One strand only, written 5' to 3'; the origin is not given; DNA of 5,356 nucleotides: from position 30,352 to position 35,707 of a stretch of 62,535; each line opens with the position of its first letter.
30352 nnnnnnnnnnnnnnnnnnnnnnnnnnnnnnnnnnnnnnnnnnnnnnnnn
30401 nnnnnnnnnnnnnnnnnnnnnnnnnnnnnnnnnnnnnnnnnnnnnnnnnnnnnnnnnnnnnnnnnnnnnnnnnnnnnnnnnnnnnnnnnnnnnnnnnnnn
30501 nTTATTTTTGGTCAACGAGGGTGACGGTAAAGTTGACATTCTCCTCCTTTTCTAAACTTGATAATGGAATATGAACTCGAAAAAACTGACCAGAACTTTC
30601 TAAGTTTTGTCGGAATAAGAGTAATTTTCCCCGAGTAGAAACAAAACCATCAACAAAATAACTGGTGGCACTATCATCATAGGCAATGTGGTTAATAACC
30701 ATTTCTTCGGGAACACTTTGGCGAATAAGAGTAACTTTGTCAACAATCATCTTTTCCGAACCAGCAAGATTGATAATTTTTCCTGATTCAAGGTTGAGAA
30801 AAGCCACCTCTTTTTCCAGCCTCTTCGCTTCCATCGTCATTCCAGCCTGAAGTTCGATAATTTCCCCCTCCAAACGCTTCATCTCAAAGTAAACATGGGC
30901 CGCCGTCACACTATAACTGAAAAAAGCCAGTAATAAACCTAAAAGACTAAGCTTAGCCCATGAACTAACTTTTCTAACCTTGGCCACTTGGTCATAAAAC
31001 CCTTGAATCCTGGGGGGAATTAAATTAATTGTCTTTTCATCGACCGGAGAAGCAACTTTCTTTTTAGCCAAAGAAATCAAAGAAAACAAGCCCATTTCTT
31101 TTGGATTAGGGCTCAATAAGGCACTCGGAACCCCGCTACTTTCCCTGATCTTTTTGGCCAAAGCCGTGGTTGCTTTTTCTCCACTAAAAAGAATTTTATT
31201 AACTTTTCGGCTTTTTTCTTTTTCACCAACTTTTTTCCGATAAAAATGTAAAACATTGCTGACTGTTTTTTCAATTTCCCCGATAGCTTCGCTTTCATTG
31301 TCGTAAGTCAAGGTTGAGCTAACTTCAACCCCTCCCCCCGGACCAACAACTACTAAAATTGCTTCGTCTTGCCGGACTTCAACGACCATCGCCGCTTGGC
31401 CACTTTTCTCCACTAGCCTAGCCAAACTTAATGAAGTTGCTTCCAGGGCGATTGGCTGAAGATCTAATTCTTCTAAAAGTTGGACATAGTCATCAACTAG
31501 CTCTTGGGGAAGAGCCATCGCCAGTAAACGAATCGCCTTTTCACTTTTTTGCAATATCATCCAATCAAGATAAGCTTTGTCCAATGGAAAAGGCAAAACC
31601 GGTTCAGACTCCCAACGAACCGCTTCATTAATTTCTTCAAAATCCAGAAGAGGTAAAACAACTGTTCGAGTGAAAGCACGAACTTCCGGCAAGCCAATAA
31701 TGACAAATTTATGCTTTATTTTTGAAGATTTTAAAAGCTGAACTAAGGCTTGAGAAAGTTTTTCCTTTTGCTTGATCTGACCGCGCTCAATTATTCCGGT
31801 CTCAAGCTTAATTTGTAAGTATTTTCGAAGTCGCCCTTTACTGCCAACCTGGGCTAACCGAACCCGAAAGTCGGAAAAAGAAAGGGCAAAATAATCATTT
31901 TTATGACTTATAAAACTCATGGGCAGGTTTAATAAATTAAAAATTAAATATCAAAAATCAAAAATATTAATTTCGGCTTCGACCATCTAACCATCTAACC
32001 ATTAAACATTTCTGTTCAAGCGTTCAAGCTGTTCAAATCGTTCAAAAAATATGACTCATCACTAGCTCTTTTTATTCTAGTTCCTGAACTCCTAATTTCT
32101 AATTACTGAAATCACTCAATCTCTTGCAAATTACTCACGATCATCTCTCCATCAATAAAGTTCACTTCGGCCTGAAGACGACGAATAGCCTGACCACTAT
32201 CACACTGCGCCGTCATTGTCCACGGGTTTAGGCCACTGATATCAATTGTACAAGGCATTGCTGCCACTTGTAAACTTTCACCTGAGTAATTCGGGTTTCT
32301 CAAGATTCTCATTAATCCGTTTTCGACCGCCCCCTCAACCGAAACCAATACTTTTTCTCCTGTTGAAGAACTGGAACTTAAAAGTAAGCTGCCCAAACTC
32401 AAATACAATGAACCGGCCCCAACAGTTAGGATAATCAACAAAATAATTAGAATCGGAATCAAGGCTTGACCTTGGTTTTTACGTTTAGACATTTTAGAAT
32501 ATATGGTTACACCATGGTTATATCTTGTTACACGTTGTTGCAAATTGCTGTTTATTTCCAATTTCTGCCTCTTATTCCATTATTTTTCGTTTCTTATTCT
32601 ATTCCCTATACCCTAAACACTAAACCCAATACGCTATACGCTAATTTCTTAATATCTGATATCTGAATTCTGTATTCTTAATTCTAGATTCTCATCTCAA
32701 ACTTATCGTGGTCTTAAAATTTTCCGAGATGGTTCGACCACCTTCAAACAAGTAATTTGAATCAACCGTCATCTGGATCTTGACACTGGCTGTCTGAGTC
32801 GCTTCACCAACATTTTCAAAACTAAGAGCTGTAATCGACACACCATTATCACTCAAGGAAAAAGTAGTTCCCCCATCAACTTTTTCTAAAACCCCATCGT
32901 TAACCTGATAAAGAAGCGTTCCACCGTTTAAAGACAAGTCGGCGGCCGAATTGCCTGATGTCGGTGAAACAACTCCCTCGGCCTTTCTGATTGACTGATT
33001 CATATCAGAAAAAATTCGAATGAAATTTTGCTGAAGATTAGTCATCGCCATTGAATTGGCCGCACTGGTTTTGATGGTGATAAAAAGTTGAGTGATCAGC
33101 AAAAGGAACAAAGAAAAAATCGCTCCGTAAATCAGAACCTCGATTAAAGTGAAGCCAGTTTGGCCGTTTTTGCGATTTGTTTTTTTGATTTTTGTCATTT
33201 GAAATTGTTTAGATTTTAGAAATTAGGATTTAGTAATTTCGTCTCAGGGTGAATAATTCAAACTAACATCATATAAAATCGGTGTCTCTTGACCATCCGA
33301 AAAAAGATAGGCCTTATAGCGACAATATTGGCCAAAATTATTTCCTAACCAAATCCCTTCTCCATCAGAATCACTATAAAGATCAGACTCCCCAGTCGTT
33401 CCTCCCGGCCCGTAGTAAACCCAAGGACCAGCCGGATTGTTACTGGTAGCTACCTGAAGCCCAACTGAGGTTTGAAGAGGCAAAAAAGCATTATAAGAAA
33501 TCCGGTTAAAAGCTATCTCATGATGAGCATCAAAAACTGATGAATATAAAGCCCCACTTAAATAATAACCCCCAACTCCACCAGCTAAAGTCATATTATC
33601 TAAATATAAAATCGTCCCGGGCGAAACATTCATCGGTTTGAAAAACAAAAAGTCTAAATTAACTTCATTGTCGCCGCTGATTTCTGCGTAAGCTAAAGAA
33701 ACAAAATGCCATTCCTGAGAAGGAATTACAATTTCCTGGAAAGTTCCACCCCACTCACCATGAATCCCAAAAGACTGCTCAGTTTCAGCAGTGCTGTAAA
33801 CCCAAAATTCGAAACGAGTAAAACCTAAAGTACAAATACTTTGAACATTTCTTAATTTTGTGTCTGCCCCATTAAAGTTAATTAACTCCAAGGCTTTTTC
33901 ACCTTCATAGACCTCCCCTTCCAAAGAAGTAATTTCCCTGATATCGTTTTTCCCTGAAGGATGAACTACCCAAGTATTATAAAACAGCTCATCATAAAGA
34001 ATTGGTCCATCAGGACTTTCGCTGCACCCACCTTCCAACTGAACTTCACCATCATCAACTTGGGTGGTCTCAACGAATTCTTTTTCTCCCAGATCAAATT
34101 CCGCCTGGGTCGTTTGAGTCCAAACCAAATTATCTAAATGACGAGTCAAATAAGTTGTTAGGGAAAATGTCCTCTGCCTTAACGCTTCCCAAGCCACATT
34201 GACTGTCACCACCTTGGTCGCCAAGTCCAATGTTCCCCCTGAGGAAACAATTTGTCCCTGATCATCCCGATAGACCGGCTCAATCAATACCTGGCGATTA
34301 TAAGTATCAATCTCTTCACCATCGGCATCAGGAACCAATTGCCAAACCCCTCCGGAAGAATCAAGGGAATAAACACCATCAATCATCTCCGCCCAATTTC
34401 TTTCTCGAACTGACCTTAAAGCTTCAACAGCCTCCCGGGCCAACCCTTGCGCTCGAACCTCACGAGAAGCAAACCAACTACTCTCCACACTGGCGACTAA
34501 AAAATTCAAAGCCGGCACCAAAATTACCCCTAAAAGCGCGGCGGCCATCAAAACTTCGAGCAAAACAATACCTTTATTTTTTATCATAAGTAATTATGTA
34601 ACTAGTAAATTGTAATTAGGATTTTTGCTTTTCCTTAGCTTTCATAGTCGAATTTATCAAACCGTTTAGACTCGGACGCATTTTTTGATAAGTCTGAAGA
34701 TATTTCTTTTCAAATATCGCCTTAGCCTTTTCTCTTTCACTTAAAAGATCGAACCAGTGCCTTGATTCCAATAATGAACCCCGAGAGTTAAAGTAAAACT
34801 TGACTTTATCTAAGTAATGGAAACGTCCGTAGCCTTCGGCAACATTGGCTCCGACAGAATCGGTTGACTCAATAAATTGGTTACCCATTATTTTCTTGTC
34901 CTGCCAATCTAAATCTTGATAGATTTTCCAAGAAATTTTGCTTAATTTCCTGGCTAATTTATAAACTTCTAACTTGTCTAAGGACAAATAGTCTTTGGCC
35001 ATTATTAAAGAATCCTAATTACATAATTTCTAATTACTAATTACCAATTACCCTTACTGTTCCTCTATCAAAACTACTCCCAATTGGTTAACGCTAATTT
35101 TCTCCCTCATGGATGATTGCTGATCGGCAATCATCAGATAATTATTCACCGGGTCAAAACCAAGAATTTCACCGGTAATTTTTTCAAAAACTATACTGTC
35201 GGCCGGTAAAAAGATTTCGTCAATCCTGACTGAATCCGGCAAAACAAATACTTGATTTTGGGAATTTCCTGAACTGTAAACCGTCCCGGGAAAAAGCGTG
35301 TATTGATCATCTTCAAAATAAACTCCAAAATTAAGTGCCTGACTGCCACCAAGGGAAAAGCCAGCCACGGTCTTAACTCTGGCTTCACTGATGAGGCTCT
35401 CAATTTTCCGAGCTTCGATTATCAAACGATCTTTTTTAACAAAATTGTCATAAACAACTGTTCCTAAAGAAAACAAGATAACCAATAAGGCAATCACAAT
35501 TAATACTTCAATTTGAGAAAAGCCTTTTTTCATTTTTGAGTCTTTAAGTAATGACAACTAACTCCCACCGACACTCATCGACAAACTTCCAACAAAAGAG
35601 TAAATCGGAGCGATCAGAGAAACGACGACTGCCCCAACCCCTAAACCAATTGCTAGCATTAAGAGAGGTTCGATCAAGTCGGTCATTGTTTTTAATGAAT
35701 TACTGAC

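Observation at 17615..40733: GC-rich hairpin repeat family (5 copies) brackets successive accessory gene cassettes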

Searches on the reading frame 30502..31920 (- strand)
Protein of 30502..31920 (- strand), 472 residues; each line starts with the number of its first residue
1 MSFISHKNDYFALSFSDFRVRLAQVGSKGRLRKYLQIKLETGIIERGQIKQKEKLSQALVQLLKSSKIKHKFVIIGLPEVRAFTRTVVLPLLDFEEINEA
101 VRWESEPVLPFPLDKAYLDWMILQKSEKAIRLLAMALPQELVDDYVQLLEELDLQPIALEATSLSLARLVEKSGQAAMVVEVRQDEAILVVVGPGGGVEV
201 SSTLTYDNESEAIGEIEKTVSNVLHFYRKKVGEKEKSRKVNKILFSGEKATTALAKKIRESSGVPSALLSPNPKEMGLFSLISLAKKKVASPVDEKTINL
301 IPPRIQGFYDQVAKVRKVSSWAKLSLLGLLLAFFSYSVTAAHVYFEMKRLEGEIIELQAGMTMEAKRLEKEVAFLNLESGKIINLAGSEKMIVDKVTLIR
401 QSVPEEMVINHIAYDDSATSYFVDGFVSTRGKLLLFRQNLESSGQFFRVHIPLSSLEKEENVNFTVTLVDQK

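Call 28: search_protein_families(library=pfam, proteins=[window:30502-31920:-], max_evalue=0.01)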
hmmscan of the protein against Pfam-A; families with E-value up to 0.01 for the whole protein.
window:30502-31920:- (472 aa): 1 family
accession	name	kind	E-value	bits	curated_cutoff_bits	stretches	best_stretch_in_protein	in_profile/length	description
PF11104.14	PilM_2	-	3e-17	63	27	1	23-170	15-166/340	Type IV pilus assembly protein PilM;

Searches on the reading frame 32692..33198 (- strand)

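Call 28: search_protein_families(library=pfam, proteins=[window:32692-33198:-], max_evalue=0.01)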
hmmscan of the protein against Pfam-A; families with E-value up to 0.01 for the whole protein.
window:32692-33198:- (168 aa): 1 family
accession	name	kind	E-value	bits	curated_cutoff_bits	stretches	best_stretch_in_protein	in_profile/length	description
PF07963.17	N_methyl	-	9.9e-05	22.2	21.2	1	11-35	2-26/27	Prokaryotic N-terminal methylation motif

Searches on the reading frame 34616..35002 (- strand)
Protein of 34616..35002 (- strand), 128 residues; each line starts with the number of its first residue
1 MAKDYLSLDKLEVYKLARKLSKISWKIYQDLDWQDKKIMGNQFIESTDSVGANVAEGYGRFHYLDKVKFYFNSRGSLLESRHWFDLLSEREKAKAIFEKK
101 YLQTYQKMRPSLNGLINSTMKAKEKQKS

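Call 28: search_protein_families(library=pfam, proteins=[window:34616-35002:-], max_evalue=0.01)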
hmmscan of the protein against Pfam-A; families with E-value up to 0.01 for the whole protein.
window:34616-35002:- (128 aa): 1 family
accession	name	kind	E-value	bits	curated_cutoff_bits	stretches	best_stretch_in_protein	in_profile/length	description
PF05635.17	23S_rRNA_IVP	-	4.2e-17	62.7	33.8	1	10-112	2-104/106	23S rRNA-intervening sequence protein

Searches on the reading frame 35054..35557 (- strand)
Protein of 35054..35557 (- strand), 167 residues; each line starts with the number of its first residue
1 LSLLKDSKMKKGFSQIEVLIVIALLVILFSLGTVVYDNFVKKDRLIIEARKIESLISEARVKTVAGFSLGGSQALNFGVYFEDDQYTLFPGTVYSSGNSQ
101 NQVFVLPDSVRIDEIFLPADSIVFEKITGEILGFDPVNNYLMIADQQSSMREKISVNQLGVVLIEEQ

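Call 28: search_protein_families(library=pfam, proteins=[window:35054-35557:-], max_evalue=0.01)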
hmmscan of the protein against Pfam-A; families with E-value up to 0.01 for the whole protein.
window:35054-35557:- (167 aa): 1 family
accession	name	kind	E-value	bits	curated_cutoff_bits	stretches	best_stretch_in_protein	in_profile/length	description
PF07963.17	N_methyl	-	0.0064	16.5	21.2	1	8-30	2-24/27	Prokaryotic N-terminal methylation motif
